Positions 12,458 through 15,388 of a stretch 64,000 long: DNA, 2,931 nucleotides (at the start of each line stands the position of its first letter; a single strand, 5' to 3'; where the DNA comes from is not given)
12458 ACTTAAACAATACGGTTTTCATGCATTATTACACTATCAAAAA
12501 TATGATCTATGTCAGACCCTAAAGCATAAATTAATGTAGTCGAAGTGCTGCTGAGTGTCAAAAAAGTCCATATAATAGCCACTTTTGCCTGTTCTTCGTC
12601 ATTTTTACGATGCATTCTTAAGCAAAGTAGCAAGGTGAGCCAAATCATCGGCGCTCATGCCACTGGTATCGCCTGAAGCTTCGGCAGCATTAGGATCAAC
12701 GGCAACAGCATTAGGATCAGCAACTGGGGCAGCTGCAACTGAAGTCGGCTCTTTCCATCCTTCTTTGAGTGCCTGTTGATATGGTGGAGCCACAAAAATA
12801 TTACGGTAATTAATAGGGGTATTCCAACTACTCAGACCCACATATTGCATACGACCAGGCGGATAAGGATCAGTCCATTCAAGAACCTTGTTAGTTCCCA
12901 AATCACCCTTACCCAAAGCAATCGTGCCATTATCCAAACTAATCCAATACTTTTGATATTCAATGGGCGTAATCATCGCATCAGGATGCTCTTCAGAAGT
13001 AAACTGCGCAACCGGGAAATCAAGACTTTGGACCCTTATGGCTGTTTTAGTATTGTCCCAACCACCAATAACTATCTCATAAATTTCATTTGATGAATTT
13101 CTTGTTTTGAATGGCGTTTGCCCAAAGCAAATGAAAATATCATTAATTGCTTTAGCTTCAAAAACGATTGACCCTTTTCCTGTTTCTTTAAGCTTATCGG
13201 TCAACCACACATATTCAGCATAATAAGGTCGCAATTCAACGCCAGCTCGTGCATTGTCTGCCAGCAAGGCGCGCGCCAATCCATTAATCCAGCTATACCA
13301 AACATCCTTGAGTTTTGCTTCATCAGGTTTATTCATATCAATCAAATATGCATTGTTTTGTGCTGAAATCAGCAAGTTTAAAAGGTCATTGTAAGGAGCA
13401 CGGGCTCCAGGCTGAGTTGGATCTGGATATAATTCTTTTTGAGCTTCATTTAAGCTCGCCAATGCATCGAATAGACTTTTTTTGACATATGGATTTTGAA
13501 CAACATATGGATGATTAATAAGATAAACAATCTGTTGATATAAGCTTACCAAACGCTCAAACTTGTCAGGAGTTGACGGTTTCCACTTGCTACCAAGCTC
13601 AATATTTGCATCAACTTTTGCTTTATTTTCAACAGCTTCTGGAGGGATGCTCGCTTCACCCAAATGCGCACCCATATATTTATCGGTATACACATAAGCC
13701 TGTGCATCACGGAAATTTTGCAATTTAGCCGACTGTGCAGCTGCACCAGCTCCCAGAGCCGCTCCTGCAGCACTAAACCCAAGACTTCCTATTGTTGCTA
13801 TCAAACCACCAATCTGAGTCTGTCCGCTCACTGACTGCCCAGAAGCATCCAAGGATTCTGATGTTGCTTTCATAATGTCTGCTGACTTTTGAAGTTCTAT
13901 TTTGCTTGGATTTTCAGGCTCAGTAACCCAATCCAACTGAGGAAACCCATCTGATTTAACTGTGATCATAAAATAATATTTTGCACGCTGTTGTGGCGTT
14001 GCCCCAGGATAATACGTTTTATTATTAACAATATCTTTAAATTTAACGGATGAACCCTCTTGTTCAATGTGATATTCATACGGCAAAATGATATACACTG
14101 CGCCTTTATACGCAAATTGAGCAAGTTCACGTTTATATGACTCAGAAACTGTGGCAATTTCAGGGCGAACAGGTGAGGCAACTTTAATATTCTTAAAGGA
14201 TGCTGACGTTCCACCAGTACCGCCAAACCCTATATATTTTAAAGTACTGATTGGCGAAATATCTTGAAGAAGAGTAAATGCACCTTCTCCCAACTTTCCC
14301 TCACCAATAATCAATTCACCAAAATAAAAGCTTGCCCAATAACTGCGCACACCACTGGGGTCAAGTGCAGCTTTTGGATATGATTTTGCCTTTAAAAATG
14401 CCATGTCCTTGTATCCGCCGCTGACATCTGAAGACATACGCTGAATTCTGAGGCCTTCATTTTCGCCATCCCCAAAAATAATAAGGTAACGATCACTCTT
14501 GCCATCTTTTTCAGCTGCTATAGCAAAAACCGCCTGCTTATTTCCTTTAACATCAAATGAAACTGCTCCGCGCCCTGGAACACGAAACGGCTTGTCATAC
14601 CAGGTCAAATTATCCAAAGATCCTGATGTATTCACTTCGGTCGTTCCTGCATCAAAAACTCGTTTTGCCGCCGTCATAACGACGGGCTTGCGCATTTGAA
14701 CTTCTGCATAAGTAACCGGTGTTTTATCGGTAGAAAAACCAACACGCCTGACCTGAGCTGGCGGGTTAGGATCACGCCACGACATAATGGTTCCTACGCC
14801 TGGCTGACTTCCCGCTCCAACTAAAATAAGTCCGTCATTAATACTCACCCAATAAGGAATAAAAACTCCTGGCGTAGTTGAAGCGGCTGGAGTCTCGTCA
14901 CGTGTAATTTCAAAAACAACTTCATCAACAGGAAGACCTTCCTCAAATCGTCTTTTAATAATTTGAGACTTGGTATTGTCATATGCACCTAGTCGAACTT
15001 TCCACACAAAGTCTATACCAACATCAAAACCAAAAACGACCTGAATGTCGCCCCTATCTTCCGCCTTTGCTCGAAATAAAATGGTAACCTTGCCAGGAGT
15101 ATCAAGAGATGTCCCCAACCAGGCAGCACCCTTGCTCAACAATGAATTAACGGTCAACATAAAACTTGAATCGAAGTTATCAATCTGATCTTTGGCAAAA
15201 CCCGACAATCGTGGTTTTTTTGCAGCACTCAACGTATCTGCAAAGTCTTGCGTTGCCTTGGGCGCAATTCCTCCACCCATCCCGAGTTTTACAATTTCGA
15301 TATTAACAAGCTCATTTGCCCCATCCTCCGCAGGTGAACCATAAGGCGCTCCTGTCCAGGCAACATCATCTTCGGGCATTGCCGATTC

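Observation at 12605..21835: Cluster of three paralogous secreted proteins, two of them giants (1266 and 1507 aa) built from triplicated FAMeT-like (Methyltransf_FA-like) domains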

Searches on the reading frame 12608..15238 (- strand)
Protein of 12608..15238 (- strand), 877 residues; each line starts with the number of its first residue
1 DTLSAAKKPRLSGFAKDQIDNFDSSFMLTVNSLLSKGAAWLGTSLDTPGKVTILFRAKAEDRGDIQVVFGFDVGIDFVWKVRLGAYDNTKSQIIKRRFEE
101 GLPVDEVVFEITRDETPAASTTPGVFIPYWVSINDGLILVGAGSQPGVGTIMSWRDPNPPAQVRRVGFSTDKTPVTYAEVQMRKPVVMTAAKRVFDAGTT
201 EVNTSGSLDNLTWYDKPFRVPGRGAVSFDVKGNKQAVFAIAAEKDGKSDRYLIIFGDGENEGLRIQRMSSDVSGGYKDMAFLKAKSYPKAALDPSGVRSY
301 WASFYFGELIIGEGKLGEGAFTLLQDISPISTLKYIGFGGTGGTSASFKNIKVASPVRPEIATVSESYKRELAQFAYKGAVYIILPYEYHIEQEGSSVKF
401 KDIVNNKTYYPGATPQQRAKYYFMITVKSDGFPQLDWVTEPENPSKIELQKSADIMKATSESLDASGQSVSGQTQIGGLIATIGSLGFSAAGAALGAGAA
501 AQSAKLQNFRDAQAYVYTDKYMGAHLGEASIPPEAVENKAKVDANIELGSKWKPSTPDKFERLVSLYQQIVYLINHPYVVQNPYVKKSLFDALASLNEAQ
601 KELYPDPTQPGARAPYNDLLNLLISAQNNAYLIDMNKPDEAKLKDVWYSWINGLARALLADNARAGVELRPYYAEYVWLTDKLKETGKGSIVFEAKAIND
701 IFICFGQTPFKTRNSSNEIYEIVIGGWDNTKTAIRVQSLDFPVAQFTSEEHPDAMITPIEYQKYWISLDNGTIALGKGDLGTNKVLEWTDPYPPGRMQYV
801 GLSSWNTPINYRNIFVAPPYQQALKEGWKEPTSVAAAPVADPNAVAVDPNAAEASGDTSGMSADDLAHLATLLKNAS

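Call 24: search_solved_structures(query=A1, max_evalue=1, show_alignments=2)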
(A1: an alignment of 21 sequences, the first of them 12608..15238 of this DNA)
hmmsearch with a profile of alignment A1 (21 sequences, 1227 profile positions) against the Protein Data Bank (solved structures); distinct sequences matched with E-value up to 1: 3.
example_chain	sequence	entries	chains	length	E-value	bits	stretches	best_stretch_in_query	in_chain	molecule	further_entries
3mal_A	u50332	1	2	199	8.3e-07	30.3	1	70-219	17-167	Stromal cell-derived factor 2-like protein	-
1t9f_A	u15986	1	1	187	9.8e-06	26.8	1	77-212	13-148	protein 1d10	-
6zqq_A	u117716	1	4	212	0.083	13.7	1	101-187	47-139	PMT3 isoform 1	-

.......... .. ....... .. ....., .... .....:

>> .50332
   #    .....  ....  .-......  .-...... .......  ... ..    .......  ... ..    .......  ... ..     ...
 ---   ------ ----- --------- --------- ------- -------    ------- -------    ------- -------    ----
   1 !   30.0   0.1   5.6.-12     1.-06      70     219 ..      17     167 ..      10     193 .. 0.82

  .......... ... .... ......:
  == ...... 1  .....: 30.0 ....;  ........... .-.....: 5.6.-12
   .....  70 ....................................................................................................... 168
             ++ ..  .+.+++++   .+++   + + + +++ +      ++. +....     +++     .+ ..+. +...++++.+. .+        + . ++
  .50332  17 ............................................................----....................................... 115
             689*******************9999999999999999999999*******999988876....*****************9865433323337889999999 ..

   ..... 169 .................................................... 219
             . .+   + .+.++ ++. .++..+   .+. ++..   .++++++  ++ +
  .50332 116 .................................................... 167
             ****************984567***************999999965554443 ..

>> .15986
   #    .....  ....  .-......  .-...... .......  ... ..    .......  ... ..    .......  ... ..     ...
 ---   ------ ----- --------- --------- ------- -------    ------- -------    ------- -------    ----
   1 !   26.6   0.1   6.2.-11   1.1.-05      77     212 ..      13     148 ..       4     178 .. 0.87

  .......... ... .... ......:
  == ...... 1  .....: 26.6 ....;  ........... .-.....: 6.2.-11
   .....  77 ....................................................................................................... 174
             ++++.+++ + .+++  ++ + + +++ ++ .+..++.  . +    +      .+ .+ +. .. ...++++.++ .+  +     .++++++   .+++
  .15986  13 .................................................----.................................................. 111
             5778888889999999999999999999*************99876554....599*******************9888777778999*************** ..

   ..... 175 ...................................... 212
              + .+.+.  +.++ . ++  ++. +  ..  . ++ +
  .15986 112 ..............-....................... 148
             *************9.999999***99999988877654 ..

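Call 28: predict_structure(alignment_id=A1)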
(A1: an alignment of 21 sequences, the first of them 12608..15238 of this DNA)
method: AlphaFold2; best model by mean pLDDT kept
length: 877 residues; sequences in the alignment: 21
mean_pLDDT: 74.5   pTM: 0.65
mean pLDDT of the five models: 74.5, 72.3, 70.7, 68.9, 68.0
residues with pLDDT >= 90: 223; 70-90: 398; 50-70: 95; < 50: 161
segments of 3 or more residues with pLDDT < 50: 1-14, 365-379, 404-419, 437-523, 835-857, 874-877
pLDDT, mean of each block of 10 residues (from residue 1): 30 51 74 66 85 89 84 83 87 87 84 83 88 92 86 87 87 82 87 85 84 91 93 87 86 80 83 74 75 82 90 89 84 90 85 91 50 44 56 66 47 39 60 53 41 41 33 23 28 29 30 28 53 85 90 88 92 88 87 92 83 88 89 77 84 85 79 82 91 91 89 71 91 88 91 84 94 93 91 88 88 91 85 50 40 47 64 49
secondary structure, 60 per line:
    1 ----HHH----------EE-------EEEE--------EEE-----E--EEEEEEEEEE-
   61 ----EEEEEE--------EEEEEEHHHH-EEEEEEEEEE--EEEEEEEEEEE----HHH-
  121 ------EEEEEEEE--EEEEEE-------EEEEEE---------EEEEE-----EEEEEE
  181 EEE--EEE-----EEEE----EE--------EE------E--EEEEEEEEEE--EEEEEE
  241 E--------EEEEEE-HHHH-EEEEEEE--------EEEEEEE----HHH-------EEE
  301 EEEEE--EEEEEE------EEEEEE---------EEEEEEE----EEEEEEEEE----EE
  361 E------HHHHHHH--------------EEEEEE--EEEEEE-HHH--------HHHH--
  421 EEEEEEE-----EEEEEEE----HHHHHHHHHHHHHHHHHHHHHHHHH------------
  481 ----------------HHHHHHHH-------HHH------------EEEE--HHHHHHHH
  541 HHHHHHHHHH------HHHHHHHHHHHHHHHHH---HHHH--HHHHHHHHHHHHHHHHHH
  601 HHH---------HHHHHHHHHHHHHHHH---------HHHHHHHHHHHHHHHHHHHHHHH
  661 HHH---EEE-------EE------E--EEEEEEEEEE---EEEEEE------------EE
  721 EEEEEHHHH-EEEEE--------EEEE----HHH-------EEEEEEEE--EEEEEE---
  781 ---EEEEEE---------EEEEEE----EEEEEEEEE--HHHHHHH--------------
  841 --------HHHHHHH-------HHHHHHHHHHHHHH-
elements in order (helices of 4 or more, strands of 3 or more residues): E27-30 E39-41 E50-59 E65-70 E79-84 H85-88 E90-99 E102-112 E127-134 E137-142 E150-155 E165-169 E175-183 E186-188 E194-197 E223-232 E235-241 E250-255 H257-260 E262-268 E277-283 E298-305 E308-313 E320-325 E335-341 E346-354 E359-361 H368-374 E389-394 E397-402 H415-418 E421-427 E433-439 H444-468 H497-504 E527-530 H533-550 H557-573 H577-580 H583-603 H613-628 H638-663 E667-669 E688-697 E701-706 E719-725 H726-729 E731-735 E744-747 E762-769 E772-777 E784-789 E799-804 E809-817 H820-826 H849-855 H863-876

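Call 30: fold_search(model_id=the predicted structure, library=pdb)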
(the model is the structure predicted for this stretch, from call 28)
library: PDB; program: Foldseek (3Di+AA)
matches with E <= 10: 1536; with E <= 0.001: 320
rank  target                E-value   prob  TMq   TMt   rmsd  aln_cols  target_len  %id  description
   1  3vkl_A                3.7e-11  1.00  0.12  0.32  16.8       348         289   12  Protease-resistant mutant form of human Galectin-8 in complex with two lactose molecules (released 2012-09-12)
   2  4han_A                1.0e-10  1.00  0.12  0.30  16.4       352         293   12  Crystal structure of Galectin 8 with NDP52 peptide (released 2013-03-20)
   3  4fqz_A                3.1e-10  1.00  0.12  0.32  16.8       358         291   12  Crystal structure of a protease-resistant mutant form of human galectin-8 (released 2012-07-11)
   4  8yzq_A                6.0e-10  1.00  0.13  0.38  14.6       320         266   12  Toxascaris leonina galectin (Tl-gal) W77F/W212F oligomer (released 2025-04-09)
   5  4hl0_A                7.8e-10  1.00  0.13  0.37  14.7       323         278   12  Crystal structure of full-length Toxascaris leonina galectin (released 2013-02-06)
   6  8zqi_A                7.8e-10  1.00  0.13  0.36  15.1       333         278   13  Glucose bound Toxascaris leonina galectin (Tl-gal) W77F/W212F (released 2025-06-04)
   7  8yzq_E                1.4e-09  1.00  0.13  0.40  14.4       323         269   11  Toxascaris leonina galectin (Tl-gal) W77F/W212F oligomer (released 2025-04-09)
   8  3wv6_A                3.3e-09  1.00  0.14  0.36  17.1       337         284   10  Crystal Structure of a protease-resistant mutant form of human galectin-9 (released 2015-05-20)
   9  6m5y_A                4.0e-09  1.00  0.12  0.32  18.9       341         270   12  Structure of human galectin-1 tandem-repeat mutant with lactose (released 2021-03-17)
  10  2wsu_A                1.8e-08  1.00  0.12  0.32  19.9       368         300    9  Galectin domain of porcine adenovirus type 4 NADC-1 isolate fibre (released 2010-08-11)
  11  2wsu_B                2.0e-08  1.00  0.12  0.31  21.1       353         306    9  Galectin domain of porcine adenovirus type 4 NADC-1 isolate fibre (released 2010-08-11)
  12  5ik4                  8.5e-08  1.00  0.12  0.25  21.2       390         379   10  Laminin A2LG45 C-form, Apo. (released 2016-08-10)
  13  3qcw_A                9.4e-08  1.00  0.13  0.11  37.5      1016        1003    9  Structure of neurexin 1 alpha (domains LNS1-LNS6), no splice inserts (released 2011-06-15)
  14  1h30                  9.9e-08  1.00  0.12  0.25  21.2       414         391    8  C-terminal LG domain pair of human Gas6 (released 2003-01-30)
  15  4jqt_A                1.3e-07  1.00  0.15  0.25  14.3       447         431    7  Crystal structure of a putative glycosyl hydrolase (BT3469) from Bacteroides thetaiotaomicron VPI-5482 at 2.49 A resol (released 2013-04-17)
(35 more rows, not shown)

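Call 31: find_related_loci(query=A1, collection=genome_contigs, flank=6000)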
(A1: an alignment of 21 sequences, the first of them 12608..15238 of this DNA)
Query A1 (877 aa) in genome_contigs; peptide patterns used: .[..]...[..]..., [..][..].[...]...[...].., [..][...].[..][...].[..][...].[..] (x = any residue, [..] = any of these).
132 stretches matched a pattern; 7 encode a relative of the query (tblastn E <= 1e-3); 7 distinct loci.
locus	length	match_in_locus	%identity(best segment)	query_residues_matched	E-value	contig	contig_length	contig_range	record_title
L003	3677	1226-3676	52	3-815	0e+0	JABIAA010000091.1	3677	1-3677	MAG: bacterium isolate SI047_bin97 k141_1004708, whole genome shotgun sequence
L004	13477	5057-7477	43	7-826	0e+0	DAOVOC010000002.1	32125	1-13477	MAG TPA_asm: bacterium isolate CSMAG_1513 CSMAG_1513_k141_1660583_length_32125_cov_12.0000, whole genome shotgun sequenc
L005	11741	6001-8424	43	6-818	0e+0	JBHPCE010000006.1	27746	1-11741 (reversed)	Candidatus Dependentiae bacterium isolate SAG AM-312-O17 AM-312-O17_NODE_6, whole genome shotgun sequence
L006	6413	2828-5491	37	3-859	0e+0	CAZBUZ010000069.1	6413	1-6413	MAG TPA_asm: uncultured Pseudomonadota bacterium isolate SRP239243_co1_192 genome assembly, contig: NODE_21791_length_64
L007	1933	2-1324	57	40-818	5e-179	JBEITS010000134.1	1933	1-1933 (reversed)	MAG: Campylobacterota bacterium isolate Sample-109-S9-bin-106 Sample_109_S9-bin_106-k141_119366, whole genome shotgun se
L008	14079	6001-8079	27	80-830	4e-69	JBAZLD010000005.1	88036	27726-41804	MAG: Candidatus Babeliales bacterium isolate SO_2017_LW4_16 scaffold_809_c1_LW137-91_2017, whole genome shotgun sequence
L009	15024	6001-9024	38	7-819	1e-105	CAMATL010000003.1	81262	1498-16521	MAG: candidate division TM6 bacterium GW2011_GWF2_37_49 isolate LH-02apr19-206 genome assembly, contig: LH-02apr19-C349,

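Call 64: fold_search(model_id=the predicted structure, library=viral)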
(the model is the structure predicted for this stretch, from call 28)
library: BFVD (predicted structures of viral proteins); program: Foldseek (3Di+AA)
matches with E <= 10: 1086; with E <= 0.001: 176
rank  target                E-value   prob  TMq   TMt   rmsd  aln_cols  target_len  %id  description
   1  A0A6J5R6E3            1.4e-10  1.00  0.12  0.12  31.1       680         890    9  LamG domain containing protein (Fragment) [uncultured Caudovirales phage]
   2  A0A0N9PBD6            6.5e-10  1.00  0.13  0.10  27.3       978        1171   10  (no name in the UniProt tables at hand)
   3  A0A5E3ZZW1            5.9e-09  1.00  0.13  0.17  25.8       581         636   11  (no name in the UniProt tables at hand)
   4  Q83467                6.6e-09  1.00  0.13  0.16  27.2       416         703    9  Galectin domain-containing protein [Porcine adenovirus B serotype 4]
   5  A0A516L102            6.6e-09  1.00  0.12  0.10  29.2      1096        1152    8  (no name in the UniProt tables at hand)
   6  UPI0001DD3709         8.1e-09  1.00  0.13  0.30  24.0       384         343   10  (no name look-up for this kind of identifier)
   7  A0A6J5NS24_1          8.5e-09  1.00  0.11  0.12  21.1       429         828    8  Concanavalin A-like lectin/glucanases superfamily (Fragment) [uncultured Caudovirales phage]
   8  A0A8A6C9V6            2.7e-08  1.00  0.12  0.15  30.0       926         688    9  (no name in the UniProt tables at hand)
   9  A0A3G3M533            4.2e-08  1.00  0.13  0.16  22.4       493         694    8  Esterase [Arthrobacter phage Seahorse]
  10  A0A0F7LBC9            4.2e-08  1.00  0.14  0.13  31.4       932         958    9  Uncharacterized protein [uncultured marine virus]
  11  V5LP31                7.8e-08  1.00  0.14  0.19  22.4       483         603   10  (no name in the UniProt tables at hand)
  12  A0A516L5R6            8.7e-08  1.00  0.12  0.09  21.6       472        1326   10  (no name in the UniProt tables at hand)
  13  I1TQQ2                1.0e-07  1.00  0.12  0.16  16.9       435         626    9  (no name in the UniProt tables at hand)
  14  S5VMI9                1.6e-07  1.00  0.14  0.11  28.7      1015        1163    8  Putative adhesin [Pseudomonas phage PaBG]
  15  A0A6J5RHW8            1.7e-07  1.00  0.14  0.09  26.8       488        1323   10  Uncharacterized protein [uncultured Caudovirales phage]
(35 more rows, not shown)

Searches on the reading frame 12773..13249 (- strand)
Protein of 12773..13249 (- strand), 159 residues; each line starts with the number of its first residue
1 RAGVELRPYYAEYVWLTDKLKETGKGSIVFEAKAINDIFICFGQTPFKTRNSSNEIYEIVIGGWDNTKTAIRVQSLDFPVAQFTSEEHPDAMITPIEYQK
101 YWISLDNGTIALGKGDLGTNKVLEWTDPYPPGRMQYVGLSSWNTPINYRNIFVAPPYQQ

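Call 60: find_homologous_proteins(query=A5, max_evalue=0.001)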
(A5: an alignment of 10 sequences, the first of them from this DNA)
Query A5 (10 sequences) (159 aa, profile of the alignment): 1 proteins with E <= 0.001 among 537 candidates.
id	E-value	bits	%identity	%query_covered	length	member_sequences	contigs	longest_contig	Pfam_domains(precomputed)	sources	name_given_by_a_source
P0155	2.1e-17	82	38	35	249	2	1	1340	-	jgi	jgi:hypothetical protein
